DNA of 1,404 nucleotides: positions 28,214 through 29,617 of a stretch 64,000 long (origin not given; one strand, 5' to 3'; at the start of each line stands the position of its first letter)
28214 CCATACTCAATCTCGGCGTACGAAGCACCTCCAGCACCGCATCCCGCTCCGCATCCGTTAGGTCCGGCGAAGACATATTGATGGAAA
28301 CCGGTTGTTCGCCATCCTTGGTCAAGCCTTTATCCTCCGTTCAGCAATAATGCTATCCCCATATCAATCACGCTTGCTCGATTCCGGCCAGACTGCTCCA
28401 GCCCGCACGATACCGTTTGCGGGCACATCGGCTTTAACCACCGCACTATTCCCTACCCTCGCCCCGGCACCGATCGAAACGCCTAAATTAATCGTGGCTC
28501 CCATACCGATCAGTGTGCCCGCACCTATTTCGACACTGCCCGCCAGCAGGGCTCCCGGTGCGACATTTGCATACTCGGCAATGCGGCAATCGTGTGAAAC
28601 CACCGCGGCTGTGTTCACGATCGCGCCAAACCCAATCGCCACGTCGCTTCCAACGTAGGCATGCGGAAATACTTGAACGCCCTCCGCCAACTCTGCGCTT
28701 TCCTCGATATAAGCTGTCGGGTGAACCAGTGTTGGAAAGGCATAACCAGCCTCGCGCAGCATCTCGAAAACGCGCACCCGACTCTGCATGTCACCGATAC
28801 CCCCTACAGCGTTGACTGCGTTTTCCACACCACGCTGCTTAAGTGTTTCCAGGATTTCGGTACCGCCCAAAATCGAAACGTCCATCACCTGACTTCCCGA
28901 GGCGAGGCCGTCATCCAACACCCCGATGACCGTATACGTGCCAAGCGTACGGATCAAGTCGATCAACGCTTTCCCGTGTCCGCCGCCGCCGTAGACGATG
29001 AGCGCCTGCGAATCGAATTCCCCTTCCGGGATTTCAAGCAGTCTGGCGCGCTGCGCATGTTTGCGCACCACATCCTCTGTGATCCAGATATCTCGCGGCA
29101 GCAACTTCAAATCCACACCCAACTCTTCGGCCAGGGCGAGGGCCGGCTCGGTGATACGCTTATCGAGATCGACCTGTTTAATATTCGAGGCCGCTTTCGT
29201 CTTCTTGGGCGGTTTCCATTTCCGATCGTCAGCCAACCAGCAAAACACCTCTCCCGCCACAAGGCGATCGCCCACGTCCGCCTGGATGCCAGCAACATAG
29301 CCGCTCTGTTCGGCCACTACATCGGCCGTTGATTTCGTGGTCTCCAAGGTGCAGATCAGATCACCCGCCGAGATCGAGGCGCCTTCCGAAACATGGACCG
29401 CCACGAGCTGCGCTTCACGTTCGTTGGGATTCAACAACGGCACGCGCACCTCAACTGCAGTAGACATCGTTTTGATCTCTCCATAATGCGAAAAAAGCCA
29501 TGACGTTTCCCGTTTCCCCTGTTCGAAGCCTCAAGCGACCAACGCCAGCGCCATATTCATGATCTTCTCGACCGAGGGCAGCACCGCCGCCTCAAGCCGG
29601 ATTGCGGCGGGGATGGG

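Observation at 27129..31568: Self-contained operon coupling a TPP-dependent 2-oxoacid E1 alpha/beta to amino-sugar synthesis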

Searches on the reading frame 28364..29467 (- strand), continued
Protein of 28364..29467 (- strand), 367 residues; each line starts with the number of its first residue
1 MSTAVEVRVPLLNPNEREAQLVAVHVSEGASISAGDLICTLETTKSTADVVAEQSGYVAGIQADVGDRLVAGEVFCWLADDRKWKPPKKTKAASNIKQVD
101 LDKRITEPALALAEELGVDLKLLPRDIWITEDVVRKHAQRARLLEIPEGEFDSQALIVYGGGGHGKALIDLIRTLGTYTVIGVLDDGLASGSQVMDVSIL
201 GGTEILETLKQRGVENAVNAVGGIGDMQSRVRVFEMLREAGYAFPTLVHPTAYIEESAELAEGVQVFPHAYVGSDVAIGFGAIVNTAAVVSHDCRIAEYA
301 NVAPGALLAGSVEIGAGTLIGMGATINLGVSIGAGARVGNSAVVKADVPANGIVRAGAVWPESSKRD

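Call 71: search_protein_families(library=pfam, proteins=[L105:4131-7742:+, L136:6892-7983:+, L136:7635-9098:+, L105:9013-10560:+, L102:9148-9981:-, L099:9769-11166:-, L102:12398-13609:-, L098:9112-9402:-, L102:3435-3887:-, L102:3900-4682:-], max_evalue=0.001)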
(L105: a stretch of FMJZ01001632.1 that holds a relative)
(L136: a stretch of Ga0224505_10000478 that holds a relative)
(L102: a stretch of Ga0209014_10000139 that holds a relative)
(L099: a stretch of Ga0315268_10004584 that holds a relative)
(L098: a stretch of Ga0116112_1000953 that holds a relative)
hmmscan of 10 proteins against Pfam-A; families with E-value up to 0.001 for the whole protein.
L105:4131-7742:+ (1203 aa): 6 families
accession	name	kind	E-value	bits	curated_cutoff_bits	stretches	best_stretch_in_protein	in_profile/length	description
PF02463.25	SMC_N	-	2.5e-70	236.8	40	1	5-1185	2-219/220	RecF/RecN/SMC N terminal domain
PF06470.18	SMC_hinge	-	1.1e-21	77.9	22.5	1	525-638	2-115/116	SMC proteins Flexible Hinge Domain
PF13304.12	AAA_21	-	1.6e-11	45.3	27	2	28-58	1-36/304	AAA domain, putative AbiEii toxin, Type IV TA system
PF13476.12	AAA_23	-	1.9e-09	38.9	27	1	7-227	1-196/201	AAA domain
PF13555.12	AAA_29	-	2.2e-07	30.9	27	1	5-50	1-46/61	P-loop containing region of AAA domain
PF13175.12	AAA_15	-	4.2e-06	27.1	32.1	1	5-53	3-50/374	AAA ATPase domain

L136:6892-7983:+ (363 aa): 1 family
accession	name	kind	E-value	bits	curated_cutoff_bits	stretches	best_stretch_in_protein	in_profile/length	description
PF13469.12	Sulfotransfer_3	-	4.3e-13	50.5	27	1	82-317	2-212/216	Sulfotransferase family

L136:7635-9098:+ (487 aa): 4 families
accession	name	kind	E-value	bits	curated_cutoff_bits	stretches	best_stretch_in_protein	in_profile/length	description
PF00364.28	Biotin_lipoyl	-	3.7e-10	39.9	22.1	1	136-198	12-73/73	Biotin-requiring enzyme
PF00132.30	Hexapep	-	3.3e-08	33.3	27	1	416-448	1-33/36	Bacterial transferase hexapeptide (six repeats)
PF25084.1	LbH_EIF2B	-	6.6e-05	23.3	54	1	375-471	4-97/105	EIF2B subunit epsilon LbH domain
PF17836.7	PglD_N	-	9.2e-05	23.4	23.4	1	279-332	2-54/78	PglD N-terminal domain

L105:9013-10560:+ (515 aa): 1 family
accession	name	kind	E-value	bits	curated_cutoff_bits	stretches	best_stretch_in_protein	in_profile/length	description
PF02511.20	Thy1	-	3.5e-52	177.4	24.8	2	59-265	9-191/191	Thymidylate synthase complementing protein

L102:9148-9981:- (277 aa): 5 families
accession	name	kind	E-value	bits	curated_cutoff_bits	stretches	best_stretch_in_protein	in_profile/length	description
PF12146.15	Hydrolase_4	-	1.5e-74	250.7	27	1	26-261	2-239/239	Serine aminopeptidase, S33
PF00561.26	Abhydrolase_1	-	8e-17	62.1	25.8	1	30-137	2-103/245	alpha/beta hydrolase fold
PF12697.13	Abhydrolase_6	-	4.8e-09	37.6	26.3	1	31-263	1-214/217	Alpha/beta hydrolase family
PF00326.27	Peptidase_S9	-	2.7e-05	24.2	22.6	0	99-135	63-99/213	Prolyl oligopeptidase family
PF10230.15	LIDHydrolase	-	0.00076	19.7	27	0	39-129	16-114/262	Lipid-droplet associated hydrolase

L099:9769-11166:- (465 aa): 5 families
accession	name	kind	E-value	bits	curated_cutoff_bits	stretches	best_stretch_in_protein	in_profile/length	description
PF00128.31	Alpha-amylase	-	4.1e-68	231.1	22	1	14-344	1-360/446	Alpha amylase, catalytic domain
PF16657.11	Malt_amylase_C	-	7.9e-08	32.7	27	1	389-463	7-75/75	Maltogenic Amylase, C-terminal domain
PF22026.2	Alpha-amylase_C_2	-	7e-05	23.6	27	1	390-429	6-45/78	Alpha-amylase C-terminal domain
PF10438.15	Cyc-maltodext_C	-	0.00038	20.9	22.2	1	394-451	8-65/76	Cyclo-malto-dextrinase C-terminal domain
PF23915.1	SusG_C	-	0.00047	20.8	27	0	396-449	1-50/62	Alpha-amylase SusG C-terminal domain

L102:12398-13609:- (403 aa): 5 families
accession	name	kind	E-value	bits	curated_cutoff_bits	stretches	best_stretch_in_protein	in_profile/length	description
PF08327.17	AHSA1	-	3.5e-19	69.7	22.1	1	12-132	1-125/125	Activator of Hsp90 ATPase homolog 1-like protein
PF12867.12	DinB_2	-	6.2e-10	40.1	24.8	1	258-371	2-102/128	DinB superfamily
PF13180.12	PDZ_2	-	1.1e-09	38.9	27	1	145-235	3-80/80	PDZ domain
PF00595.29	PDZ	-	4.6e-05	24.2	23.2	1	145-201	12-60/81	PDZ domain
PF17820.7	PDZ_6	-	0.00011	22.3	27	1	172-224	4-54/54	PDZ domain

L098:9112-9402:- (96 aa): 1 family
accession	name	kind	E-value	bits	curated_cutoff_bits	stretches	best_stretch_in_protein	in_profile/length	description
PF07045.17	DUF1330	-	1.4e-34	118.7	23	1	3-95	1-93/94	Domain of unknown function (DUF1330)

L102:3435-3887:- (150 aa): 1 family
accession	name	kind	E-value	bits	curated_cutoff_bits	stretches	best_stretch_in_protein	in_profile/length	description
PF02142.27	MGS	-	8.5e-14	51.9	24.1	1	22-113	2-93/94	MGS-like domain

L102:3900-4682:- (260 aa): 5 families
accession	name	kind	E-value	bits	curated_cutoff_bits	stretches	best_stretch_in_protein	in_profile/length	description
PF08241.18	Methyltransf_11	-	1.5e-17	64.4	21.2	1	68-162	2-94/95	Methyltransferase domain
PF13649.12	Methyltransf_25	-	5.3e-15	56.3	27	1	67-159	2-97/97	Methyltransferase domain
PF13847.12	Methyltransf_31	-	1.9e-08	34.6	27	1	63-164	4-110/145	Methyltransferase domain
PF08242.18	Methyltransf_12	-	9e-07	30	30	1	69-161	3-98/98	Methyltransferase domain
PF01209.24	Ubie_methyltran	-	0.00075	19.3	20.1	0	62-162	47-150/233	ubiE/COQ5 methyltransferase family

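Call 83: find_encoding_contigs(protein=P0001, flank=2000, max_places=2)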
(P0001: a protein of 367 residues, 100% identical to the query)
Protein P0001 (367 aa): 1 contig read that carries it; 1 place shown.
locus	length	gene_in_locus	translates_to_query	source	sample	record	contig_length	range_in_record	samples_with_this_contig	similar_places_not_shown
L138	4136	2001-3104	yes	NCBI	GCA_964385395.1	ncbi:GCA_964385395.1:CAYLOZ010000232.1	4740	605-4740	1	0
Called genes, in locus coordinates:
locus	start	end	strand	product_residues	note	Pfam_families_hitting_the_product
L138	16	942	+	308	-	PF00676:E1_dh, PF13292:DXP_synthase_N, PF00456:Transketolase_N (weak)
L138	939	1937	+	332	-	PF02779:Transket_pyr, PF02780:Transketolase_C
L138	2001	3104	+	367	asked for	PF00364:Biotin_lipoyl, PF17836:PglD_N, PF00132:Hexapep (faint), PF25084:LbH_EIF2B (weak), PF25087:GMPPB_C (faint)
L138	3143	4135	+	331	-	?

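Call 84: find_encoding_contigs(protein=P0299, flank=6000, max_places=1)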
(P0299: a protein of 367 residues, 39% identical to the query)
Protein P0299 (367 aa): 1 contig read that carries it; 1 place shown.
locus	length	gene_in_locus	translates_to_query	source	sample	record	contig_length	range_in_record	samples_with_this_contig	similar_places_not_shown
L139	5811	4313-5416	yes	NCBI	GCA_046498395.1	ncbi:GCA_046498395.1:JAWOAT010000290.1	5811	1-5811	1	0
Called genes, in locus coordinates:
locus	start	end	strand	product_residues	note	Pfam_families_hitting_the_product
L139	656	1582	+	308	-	PF01522:Polysacc_deac_1, PF11959:DUF3473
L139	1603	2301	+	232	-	PF02397:Bac_transf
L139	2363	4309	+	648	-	PF00676:E1_dh, PF02775:TPP_enzyme_C (weak), PF13292:DXP_synthase_N (weak), PF02779:Transket_pyr, PF02780:Transketolase_C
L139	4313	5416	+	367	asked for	PF00364:Biotin_lipoyl, PF17836:PglD_N, PF25084:LbH_EIF2B (weak), PF25087:GMPPB_C (faint), PF00132:Hexapep, PF14602:Hexapep_2 (faint), PF00132:Hexapep (weak)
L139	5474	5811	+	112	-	PF01041:DegT_DnrJ_EryC1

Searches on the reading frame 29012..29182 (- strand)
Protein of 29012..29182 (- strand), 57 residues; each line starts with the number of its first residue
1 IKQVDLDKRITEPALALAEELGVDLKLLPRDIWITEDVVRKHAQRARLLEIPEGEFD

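Call 40: search_solved_structures(query=A1, max_evalue=10, show_alignments=3)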
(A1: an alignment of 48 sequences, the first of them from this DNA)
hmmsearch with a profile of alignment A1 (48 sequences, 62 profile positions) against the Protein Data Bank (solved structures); distinct sequences matched with E-value up to 10: 56.
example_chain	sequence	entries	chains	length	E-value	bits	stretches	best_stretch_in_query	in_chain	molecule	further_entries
1w4i_A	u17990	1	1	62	2.8e-08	36.5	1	15-55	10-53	PYRUVATE DEHYDROGENASE E2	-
7qjm_A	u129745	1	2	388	1.7e-06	30.8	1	14-53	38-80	alpha/beta-hydrolase (202)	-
1w4j_A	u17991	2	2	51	1.4e-05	27.9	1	15-52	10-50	PYRUVATE DEHYDROGENASE E2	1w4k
2eq9_C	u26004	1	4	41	1.9e-05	27.4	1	15-47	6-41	Pyruvate dehydrogenase complex, dihydrolipoamide acetyltransferase E2 component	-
6zzl_A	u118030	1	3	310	3e-05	26.7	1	17-57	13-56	Dihydrolipoyllysine-residue acetyltransferase component of pyruvate dehydrogenase complex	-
2eq8_C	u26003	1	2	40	0.00016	24.4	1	17-46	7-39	Pyruvate dehydrogenase complex, dihydrolipoamide acetyltransferase E2 component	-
5byo_A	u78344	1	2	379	0.00024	23.9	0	15-31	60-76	dTor_12x31L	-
4yxz_A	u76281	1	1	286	0.0004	23.1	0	15-31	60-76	dTor_9x31L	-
6zlm_A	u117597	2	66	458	0.0015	21.3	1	15-54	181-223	Dihydrolipoyllysine-residue acetyltransferase component of pyruvate dehydrogenase complex,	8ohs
7uek_A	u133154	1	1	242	0.0016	21.2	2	14-26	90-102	OT3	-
7bgj_A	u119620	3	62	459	0.0025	20.6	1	12-56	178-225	Acetyltransferase component of pyruvate dehydrogenase complex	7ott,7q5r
9j1w_A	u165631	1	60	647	0.0027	20.5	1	16-61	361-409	Acetyltransferase component of pyruvate dehydrogenase complex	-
8x03_A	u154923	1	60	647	0.0039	20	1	16-61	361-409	Acetyltransferase component of pyruvate dehydrogenase complex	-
7uro_A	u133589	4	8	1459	0.0045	19.8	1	7-56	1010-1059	GEA2 isoform 1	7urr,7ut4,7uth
8ezj_A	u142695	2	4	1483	0.0046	19.8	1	7-56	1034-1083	ARF guanine-nucleotide exchange factor 2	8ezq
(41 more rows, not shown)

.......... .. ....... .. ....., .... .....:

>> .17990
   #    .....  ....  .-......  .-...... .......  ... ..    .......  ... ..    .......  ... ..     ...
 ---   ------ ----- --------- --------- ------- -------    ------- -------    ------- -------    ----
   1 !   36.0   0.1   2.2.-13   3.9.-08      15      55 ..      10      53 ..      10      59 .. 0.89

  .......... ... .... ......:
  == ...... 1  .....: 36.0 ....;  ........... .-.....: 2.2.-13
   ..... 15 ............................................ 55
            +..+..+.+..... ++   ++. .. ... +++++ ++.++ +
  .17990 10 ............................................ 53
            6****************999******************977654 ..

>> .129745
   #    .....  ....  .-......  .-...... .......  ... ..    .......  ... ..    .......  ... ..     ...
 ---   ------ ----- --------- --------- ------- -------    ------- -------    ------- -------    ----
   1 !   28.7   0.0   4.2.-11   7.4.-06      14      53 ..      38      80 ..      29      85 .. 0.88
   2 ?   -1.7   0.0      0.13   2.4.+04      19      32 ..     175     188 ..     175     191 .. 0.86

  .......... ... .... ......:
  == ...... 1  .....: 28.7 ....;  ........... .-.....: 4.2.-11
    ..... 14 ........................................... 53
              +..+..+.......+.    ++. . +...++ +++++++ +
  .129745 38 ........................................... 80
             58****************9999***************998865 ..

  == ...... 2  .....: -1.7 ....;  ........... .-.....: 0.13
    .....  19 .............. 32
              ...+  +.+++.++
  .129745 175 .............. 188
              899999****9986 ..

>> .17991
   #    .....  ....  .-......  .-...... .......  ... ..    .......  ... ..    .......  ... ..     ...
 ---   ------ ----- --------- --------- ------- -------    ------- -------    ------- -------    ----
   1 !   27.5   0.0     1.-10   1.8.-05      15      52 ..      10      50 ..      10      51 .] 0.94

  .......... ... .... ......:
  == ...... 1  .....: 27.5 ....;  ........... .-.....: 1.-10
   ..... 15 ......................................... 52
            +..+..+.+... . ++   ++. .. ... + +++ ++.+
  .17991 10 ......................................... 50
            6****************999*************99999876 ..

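Call 41: search_protein_families(library=pfam, alignment_id=A1, max_evalue=1)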
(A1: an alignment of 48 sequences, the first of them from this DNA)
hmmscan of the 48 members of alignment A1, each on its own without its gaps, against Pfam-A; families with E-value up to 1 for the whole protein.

A. member 1, seq(57 aa): 1 family
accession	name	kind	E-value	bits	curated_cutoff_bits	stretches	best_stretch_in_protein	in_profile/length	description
PF02817.22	E3_binding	-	0.28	11.9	23.7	1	14-28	7-21/36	e3 binding domain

B. families by the number of members that match (of 48 scanned): 10 families
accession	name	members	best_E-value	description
PF02817.22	E3_binding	12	5.1e-05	e3 binding domain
PF20317.4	HTH_60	3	0.012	Helix-turn-helix domain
PF11661.13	DUF2986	1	0.014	Protein of unknown function (DUF2986)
PF13663.11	DUF4148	1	0.05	Domain of unknown function (DUF4148)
PF02437.24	Ski_Sno_DHD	1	0.059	SKI/SNO/DAC Dachshund homology domain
PF19044.6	P-loop_TraG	1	0.096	TraG P-loop domain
PF08439.15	Peptidase_M3_N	1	0.1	Oligopeptidase F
PF09415.16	CENP-X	1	0.13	CENP-S associating Centromere protein X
PF13342.12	Toprim_Crpt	1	0.16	C-terminal repeat of topoisomerase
PF12344.14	UvrB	1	0.19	Ultra-violet resistance protein B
